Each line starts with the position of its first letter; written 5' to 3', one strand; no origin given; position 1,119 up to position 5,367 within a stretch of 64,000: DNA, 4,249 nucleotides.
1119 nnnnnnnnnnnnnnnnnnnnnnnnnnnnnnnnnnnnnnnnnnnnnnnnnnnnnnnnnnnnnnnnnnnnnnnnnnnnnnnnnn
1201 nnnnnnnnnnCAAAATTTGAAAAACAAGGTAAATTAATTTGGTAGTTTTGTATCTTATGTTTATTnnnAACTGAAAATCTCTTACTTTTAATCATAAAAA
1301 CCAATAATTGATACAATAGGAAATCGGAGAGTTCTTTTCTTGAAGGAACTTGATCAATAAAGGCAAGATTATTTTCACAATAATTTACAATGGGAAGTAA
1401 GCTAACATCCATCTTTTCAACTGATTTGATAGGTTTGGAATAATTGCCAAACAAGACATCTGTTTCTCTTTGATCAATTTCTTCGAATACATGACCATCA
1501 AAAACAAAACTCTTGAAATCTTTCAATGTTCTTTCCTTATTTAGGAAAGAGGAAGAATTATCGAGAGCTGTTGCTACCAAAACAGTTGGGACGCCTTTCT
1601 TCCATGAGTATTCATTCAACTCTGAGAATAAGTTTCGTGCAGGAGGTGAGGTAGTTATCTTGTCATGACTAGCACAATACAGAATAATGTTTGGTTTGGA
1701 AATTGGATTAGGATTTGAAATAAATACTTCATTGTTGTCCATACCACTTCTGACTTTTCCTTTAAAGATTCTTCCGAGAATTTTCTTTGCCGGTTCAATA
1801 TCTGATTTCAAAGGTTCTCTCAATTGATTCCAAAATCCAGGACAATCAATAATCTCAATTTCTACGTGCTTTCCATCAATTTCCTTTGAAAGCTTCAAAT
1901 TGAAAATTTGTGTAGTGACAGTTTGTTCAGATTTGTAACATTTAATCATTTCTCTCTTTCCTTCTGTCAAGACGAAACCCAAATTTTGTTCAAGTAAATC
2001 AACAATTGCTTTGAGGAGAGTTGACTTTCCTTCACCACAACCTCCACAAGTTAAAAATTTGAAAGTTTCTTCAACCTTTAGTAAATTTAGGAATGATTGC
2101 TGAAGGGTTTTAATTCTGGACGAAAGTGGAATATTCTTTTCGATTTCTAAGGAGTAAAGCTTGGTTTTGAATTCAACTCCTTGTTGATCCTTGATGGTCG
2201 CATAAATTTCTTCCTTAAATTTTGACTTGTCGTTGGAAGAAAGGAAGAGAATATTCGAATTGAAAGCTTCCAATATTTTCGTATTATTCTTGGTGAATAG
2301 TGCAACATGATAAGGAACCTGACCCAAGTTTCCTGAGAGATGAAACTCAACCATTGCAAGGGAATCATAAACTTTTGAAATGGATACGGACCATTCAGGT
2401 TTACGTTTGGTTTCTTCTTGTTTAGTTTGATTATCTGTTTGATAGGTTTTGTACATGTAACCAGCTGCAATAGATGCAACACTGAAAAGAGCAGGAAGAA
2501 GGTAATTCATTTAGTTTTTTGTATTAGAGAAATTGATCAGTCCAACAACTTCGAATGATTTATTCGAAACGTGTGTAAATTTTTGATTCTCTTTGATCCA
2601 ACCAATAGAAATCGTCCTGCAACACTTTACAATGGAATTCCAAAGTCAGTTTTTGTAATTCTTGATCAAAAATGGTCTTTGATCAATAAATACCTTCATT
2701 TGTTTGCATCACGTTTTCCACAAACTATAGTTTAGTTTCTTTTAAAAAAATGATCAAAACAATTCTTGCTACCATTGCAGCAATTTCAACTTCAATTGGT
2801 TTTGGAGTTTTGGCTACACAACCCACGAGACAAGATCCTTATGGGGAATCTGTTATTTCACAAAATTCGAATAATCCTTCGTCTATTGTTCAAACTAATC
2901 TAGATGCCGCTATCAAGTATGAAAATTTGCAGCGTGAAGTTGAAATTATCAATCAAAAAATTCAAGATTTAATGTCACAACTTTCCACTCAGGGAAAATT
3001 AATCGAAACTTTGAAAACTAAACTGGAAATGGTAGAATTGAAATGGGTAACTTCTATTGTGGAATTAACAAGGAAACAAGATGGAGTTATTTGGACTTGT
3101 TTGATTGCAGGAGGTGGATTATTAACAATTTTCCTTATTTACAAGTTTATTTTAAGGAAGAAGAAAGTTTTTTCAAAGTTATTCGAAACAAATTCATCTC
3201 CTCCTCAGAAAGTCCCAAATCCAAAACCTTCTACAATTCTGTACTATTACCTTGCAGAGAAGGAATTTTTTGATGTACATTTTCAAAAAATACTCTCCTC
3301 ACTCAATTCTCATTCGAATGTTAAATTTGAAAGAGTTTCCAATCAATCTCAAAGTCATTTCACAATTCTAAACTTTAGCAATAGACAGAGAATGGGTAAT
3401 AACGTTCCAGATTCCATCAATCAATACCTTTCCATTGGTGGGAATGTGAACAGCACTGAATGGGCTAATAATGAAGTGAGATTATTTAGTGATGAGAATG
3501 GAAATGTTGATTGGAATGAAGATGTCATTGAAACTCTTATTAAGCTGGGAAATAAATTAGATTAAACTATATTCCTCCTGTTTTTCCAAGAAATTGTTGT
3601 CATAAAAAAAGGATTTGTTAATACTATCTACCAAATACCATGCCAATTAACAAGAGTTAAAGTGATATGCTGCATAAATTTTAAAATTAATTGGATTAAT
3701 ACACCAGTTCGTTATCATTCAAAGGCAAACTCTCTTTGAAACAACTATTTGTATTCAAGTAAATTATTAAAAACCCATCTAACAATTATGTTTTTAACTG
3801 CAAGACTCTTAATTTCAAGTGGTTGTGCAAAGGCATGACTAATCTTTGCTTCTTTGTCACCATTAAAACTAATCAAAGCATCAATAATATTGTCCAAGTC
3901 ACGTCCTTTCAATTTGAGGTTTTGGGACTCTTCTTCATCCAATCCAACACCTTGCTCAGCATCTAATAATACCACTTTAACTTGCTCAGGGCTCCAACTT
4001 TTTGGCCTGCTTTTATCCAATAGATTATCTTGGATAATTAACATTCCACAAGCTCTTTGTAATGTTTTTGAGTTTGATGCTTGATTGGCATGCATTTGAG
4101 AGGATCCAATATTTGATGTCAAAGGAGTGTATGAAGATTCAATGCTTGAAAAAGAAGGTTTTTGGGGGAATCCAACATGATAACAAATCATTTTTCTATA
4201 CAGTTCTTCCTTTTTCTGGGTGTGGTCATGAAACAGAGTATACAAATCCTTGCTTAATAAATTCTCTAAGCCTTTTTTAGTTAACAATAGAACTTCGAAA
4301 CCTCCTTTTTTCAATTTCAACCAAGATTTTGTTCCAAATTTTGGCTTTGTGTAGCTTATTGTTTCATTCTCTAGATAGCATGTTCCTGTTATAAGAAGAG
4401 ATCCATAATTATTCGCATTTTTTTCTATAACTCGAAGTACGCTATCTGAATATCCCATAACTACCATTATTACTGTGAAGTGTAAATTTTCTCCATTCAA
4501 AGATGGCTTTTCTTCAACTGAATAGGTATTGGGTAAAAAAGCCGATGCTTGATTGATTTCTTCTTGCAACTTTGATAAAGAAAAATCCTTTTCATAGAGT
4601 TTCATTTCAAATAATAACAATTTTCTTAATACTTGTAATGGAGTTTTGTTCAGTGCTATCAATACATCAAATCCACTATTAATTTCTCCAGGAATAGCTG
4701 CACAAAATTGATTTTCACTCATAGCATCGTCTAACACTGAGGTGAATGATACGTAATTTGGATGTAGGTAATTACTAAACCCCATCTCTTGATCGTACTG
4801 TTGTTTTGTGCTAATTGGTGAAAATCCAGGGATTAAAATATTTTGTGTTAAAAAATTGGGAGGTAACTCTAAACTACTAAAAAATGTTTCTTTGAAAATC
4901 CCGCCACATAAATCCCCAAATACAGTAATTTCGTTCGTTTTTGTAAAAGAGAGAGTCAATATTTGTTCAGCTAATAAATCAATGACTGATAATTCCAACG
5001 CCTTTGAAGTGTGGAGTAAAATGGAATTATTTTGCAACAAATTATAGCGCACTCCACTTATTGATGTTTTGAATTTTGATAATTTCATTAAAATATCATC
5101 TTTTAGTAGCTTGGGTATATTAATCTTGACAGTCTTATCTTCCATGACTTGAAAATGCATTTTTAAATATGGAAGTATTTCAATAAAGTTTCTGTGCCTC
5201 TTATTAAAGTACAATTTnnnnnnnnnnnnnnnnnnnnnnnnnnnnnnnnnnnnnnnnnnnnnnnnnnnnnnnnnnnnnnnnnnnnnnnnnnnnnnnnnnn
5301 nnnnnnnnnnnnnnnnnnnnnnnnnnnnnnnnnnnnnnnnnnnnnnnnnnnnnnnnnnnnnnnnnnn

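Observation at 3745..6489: P-loop NTPase gene interrupted by a single in-frame TAG; immediate neighbour is an AIG1/IRG-like membrane GTPase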

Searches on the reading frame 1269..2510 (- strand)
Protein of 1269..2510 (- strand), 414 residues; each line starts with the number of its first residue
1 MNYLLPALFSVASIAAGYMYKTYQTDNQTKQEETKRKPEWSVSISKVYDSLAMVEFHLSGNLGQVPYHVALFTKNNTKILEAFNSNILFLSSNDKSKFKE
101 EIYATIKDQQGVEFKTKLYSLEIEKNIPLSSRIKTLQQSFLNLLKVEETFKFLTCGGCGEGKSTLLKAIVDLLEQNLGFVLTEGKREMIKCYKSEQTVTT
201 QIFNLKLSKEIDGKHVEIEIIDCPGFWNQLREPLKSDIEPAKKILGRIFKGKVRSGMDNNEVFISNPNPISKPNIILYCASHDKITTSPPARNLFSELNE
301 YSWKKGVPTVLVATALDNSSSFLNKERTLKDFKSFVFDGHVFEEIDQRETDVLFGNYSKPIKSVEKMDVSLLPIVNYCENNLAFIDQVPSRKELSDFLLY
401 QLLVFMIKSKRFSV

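Call 4: search_protein_families(library=pfam, proteins=[window:1269-2510:-], max_evalue=0.1)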
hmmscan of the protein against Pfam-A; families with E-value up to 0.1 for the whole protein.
window:1269-2510:- (414 aa): 6 families
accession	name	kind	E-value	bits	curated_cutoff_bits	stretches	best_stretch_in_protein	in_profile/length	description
PF00735.24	Septin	-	0.00026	20.8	26.2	1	149-230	4-76/280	Septin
PF00009.33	GTP_EFTU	-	0.00072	19.6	26.5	1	149-225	3-78/188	Elongation factor Tu GTP binding domain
PF00005.33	ABC_tran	-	0.01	16.9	25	1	155-187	17-49/137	ABC transporter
PF00437.27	T2SSE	-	0.038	13.1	24.9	1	137-176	131-169/370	Type II/IV secretion system protein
PF24883.2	NPHP3_N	-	0.055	14.1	24.8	0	140-176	12-49/164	Nephrocystin 3, N-terminal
PF13555.12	AAA_29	-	0.059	13.6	27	0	151-173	24-46/61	P-loop containing region of AAA domain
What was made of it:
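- On AIG1 / IRG GTPases (claimed for the gene at 1266-2510): The best hits are sub-threshold Septin (20.8 bits against 26.2) and GTP_EFTU (call 4).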

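Call 22: search_protein_families(library=padloc, proteins=[window:1269-2510:-], max_evalue=0.1)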
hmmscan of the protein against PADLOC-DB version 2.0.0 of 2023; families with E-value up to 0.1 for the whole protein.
window:1269-2510:- (414 aa): 0 families

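Call 23: search_protein_families(library=ncbifam, proteins=[window:1269-2510:-], max_evalue=0.1)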
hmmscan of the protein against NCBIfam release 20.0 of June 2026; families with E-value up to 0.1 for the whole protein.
window:1269-2510:- (414 aa): 10 families
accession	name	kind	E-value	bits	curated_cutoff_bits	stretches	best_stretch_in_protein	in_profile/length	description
NF007601.2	PRK10247.1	equivalog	0.00072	19.1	292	1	147-186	26-64/204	iron efflux ABC transporter ATP-binding subunit FetA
TIGR00231.1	small_GTP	domain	0.0045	16.8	42.5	0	190-228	35-63/164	GTP-binding protein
TIGR03819.1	heli_sec_ATPase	hypoth_equivalog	0.0068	15.6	373.15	1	146-189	175-218/340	TadA family conjugal transfer-associated ATPase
TIGR02673.1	FtsE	equivalog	0.037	13.7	264.85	1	147-186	27-65/214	cell division ATP-binding protein FtsE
TIGR02788.1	VirB11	equivalog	0.048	12.7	249.95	1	138-189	134-184/308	P-type DNA transfer ATPase VirB11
TIGR03410.1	urea_trans_UrtE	equivalog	0.051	13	285.8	1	154-198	31-73/230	urea ABC transporter ATP-binding subunit UrtE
NF053840.1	MnTportMntADein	equivalog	0.06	12.9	400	1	155-187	33-65/240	manganese ABC transporter ATP-binding protein MntA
TIGR03740.1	galliderm_ABC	subfamily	0.061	13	309.75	0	145-186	22-63/223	lantibiotic protection ABC transporter ATP-binding subunit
NF008409.0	PRK11231.1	equivalog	0.076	12.4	375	0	156-186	35-65/255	Fe(3+) dicitrate ABC transporter ATP-binding protein FecE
NF011659.0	PRK15079.1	equivalog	0.093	11.4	540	0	133-194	37-94/334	murein tripeptide/oligopeptide ABC transporter ATP binding protein OppF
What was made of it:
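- On AAA+/STAND P-loop NTPase: NCBIfam and PADLOC gave nothing (calls 22, 23).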

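Call 28: find_homologous_proteins(query=window:1269-2510:-, max_evalue=0.001)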
Query window:1269-2510:- (414 aa): 1 proteins with E <= 0.001 among 8000 candidates.
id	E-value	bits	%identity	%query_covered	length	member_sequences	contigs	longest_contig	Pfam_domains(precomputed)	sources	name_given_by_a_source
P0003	5.1e-140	485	99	54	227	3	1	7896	-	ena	-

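Call 30: search_solved_structures(query=window:1269-2510:-, max_evalue=1)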
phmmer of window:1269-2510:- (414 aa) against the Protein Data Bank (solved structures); distinct sequences matched with E-value up to 1: 5.
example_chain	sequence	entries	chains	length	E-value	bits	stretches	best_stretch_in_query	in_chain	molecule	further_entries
2yz2_A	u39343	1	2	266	0.034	16.1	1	145-187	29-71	Putative ABC transporter ATP-binding protein TM_0222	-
4zir_A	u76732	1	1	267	0.034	16.1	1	145-187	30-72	Energy-coupling factor transporter ATP-binding protein EcfA2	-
4hlu_A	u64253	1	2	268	0.034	16.1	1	145-187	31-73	Putative ABC transporter ATP-binding protein TM_0222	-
6bge_A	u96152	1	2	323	0.81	11.6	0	152-195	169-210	VirB11-like protein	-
1g6o_A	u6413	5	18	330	0.83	11.5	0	152-195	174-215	CAG-ALPHA | virB11 homolog | Cag-alfa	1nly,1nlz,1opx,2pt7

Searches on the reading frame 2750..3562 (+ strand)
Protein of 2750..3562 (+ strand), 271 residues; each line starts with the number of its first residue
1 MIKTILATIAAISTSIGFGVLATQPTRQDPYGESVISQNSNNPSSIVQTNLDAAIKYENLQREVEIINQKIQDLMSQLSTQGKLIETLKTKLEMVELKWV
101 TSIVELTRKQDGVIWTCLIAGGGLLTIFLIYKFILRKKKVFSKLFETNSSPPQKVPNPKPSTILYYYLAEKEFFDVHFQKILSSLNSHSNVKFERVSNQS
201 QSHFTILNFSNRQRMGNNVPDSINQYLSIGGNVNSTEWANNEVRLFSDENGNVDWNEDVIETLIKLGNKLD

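Call 4: search_protein_families(library=pfam, proteins=[window:2750-3562:+], max_evalue=0.1)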
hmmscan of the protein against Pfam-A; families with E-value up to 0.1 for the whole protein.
window:2750-3562:+ (271 aa): 1 family
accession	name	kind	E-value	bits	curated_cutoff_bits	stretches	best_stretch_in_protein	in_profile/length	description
PF06888.18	Put_Phosphatase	-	0.099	12.5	27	0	33-111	9-87/234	Putative Phosphatase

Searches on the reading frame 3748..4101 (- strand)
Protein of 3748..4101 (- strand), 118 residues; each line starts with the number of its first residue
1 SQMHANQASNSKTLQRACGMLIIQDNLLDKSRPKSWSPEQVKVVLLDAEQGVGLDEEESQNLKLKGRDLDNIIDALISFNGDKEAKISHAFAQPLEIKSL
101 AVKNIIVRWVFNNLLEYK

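Call 78: search_protein_families(library=pfam, proteins=[window:3748-4101:-], max_evalue=5)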
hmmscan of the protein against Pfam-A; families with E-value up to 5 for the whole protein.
window:3748-4101:- (118 aa): 0 families

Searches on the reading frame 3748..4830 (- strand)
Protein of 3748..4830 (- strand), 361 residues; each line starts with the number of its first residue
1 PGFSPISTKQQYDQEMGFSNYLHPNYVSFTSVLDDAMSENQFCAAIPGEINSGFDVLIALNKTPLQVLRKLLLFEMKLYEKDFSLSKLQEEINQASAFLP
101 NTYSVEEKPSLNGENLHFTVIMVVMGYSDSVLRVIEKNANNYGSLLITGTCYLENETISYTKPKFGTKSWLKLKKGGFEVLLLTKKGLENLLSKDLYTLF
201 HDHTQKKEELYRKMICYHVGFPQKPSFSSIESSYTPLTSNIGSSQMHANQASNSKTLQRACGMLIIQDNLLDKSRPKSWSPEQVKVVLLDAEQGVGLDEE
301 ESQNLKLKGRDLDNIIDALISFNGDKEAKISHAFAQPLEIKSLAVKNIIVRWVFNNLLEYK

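Call 72: predict_structure(alignment_id=A7)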
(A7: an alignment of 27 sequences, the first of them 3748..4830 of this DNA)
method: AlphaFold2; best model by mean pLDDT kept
length: 361 residues; sequences in the alignment: 27
mean_pLDDT: 57.3   pTM: 0.38
mean pLDDT of the five models: 57.3, 56.0, 55.7, 55.5, 55.0
residues with pLDDT >= 90: 107; 70-90: 2; 50-70: 22; < 50: 230
segments of 3 or more residues with pLDDT < 50: 1-30, 35-83, 98-100, 109-249
pLDDT, mean of each block of 10 residues (from residue 1): 33 36 44 45 35 37 38 37 53 53 49 38 34 43 35 37 38 32 43 44 45 36 37 37 44 85 98 98 98 98 96 98 97 95 97 98 94
secondary structure, 60 per line:
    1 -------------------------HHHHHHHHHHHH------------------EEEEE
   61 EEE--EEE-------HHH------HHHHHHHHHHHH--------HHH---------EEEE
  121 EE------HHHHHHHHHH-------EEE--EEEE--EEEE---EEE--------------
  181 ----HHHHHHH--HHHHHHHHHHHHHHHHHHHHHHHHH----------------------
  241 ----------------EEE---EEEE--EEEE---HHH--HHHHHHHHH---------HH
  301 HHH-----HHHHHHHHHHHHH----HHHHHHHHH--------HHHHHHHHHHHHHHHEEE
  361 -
elements in order: H26-37 E56-63 E66-68 H85-96 E117-122 H129-138 E146-148 E151-154 E157-160 E164-166 H185-191 H194-218 E257-259 E263-266 E269-272 H281-289 H299-303 H309-321 H326-334 H343-357 E358-360
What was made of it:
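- Tried and rejected: A second AF2 run on aa 540-900 did not improve the putative nuclease region, which stayed at pLDDT below 50 (call 72).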

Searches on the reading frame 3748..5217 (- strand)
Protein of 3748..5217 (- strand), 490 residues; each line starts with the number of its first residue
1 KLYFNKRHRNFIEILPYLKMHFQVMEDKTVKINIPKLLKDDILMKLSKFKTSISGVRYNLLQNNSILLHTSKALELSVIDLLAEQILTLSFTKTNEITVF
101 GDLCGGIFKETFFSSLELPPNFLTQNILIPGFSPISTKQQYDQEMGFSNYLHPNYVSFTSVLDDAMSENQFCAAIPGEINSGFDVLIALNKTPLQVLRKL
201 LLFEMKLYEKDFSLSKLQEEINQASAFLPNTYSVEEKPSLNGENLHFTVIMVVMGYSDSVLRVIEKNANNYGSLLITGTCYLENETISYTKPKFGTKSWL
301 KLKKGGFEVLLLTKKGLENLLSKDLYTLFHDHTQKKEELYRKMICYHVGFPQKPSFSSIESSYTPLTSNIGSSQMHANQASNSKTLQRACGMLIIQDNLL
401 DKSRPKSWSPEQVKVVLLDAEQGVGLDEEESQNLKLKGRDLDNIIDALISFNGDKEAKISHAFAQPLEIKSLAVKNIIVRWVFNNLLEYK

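Call 4: search_protein_families(library=pfam, proteins=[window:3748-5217:-], max_evalue=0.1)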
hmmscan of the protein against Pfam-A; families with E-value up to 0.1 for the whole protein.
window:3748-5217:- (490 aa): 0 families

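Call 22: search_protein_families(library=padloc, proteins=[window:3748-5217:-], max_evalue=0.1)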
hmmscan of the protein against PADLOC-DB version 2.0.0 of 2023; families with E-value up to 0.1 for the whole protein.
window:3748-5217:- (490 aa): 0 families

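Call 23: search_protein_families(library=ncbifam, proteins=[window:3748-5217:-], max_evalue=0.1)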
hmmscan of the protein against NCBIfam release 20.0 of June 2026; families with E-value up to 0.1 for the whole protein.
window:3748-5217:- (490 aa): 0 families

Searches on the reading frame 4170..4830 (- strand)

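Call 78: search_protein_families(library=pfam, proteins=[window:4170-4830:-], max_evalue=5)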
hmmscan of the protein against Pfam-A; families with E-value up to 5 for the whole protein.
window:4170-4830:- (220 aa): 1 family
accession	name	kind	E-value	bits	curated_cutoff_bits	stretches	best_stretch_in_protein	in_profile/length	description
PF17423.7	SwrA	-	0.13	12.5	25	1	15-89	37-110/116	Swarming motility protein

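Call 86: search_solved_structures(query=A6, max_evalue=10)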
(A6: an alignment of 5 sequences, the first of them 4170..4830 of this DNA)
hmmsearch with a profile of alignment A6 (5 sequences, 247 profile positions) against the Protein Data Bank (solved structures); distinct sequences matched with E-value up to 10: 2.
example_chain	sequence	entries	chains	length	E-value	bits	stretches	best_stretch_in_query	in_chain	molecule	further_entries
3k21_A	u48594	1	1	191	0.082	15.5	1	140-199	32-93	Calcium-dependent protein kinase 3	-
5x2m_A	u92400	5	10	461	1.3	11.5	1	50-128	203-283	Taste receptor, type 1, member 2a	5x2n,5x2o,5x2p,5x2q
